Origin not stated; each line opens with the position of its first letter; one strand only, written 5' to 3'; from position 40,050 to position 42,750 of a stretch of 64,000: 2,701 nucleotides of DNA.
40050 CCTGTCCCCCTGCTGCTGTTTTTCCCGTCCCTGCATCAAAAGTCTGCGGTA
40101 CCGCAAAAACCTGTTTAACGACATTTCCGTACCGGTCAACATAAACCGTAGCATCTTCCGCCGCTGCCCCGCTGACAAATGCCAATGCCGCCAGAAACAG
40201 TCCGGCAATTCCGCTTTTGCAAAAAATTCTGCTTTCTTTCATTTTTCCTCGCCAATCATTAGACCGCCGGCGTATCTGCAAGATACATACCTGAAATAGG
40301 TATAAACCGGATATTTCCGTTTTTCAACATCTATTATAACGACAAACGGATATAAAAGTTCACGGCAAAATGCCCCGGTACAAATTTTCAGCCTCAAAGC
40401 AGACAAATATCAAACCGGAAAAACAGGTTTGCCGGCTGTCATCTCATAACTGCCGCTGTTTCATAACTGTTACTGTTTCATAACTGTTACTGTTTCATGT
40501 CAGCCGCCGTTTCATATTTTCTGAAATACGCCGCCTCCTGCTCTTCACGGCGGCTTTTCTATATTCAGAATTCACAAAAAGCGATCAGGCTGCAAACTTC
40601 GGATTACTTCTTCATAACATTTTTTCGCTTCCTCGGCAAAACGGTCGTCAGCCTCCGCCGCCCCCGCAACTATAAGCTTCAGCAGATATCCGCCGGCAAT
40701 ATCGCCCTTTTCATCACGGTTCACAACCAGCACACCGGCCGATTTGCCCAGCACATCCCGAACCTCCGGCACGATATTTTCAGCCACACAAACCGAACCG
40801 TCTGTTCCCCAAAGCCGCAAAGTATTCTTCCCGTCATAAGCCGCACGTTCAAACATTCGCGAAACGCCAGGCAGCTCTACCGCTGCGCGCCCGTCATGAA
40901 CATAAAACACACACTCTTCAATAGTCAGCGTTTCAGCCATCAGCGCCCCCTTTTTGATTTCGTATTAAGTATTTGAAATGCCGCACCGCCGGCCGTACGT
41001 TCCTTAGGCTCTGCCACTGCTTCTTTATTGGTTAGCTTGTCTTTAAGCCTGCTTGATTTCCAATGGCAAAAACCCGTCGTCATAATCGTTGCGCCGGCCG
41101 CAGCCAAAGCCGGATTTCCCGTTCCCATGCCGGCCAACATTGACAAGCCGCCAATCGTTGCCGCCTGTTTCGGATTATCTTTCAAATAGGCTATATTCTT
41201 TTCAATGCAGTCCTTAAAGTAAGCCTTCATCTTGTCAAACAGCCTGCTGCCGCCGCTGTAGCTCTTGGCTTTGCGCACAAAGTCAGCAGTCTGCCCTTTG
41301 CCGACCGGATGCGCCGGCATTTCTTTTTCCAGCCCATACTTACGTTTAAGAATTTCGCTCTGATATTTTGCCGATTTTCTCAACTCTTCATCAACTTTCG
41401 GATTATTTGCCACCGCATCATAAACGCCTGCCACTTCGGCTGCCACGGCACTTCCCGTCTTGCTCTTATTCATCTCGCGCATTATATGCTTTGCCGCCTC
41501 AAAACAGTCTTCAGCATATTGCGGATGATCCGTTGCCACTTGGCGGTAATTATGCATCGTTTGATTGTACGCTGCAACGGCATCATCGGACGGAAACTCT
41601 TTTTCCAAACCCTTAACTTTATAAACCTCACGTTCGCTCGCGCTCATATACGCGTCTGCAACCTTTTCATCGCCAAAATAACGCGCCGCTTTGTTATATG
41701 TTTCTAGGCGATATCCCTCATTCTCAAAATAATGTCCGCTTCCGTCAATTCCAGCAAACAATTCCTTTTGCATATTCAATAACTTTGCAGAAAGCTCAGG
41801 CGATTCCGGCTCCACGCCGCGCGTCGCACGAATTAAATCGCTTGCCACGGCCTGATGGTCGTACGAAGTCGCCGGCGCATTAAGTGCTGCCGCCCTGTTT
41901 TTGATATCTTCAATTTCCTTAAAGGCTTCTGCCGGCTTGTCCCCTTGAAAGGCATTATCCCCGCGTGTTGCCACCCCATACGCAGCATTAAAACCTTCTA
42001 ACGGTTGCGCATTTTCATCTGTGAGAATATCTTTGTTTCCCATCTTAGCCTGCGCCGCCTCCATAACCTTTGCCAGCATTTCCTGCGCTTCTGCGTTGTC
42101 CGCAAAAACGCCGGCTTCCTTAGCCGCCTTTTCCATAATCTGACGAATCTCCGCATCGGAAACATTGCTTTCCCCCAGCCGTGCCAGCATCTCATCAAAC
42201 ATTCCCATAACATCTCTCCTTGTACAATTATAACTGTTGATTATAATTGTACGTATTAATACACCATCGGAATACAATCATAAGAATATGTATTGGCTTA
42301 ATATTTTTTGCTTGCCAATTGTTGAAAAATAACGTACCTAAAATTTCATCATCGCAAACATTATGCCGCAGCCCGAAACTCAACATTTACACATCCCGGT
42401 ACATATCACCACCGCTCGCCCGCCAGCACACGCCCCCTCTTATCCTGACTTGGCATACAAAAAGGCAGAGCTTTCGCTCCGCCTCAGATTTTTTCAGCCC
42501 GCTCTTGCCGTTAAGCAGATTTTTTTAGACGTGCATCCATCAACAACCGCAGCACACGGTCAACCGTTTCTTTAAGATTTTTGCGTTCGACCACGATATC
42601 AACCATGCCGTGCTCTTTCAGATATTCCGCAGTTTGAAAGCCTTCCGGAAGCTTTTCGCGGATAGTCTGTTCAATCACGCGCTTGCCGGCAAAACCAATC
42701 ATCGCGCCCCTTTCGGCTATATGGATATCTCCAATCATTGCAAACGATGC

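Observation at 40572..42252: Orphan, translationally coupled gene pair (422 aa + 122 aa) fronted by a perfect 12-bp palindrome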

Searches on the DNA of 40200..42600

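Call 83: search_rna_families(source=window, start=40200, end=42600, threshold=evalue, max_evalue=1)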
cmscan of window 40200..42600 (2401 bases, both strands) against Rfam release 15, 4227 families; matches with E-value up to 1: 0.
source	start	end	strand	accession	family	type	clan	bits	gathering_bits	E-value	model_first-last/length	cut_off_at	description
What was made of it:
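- Tried and rejected: An Rfam element in the leader (call 83).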
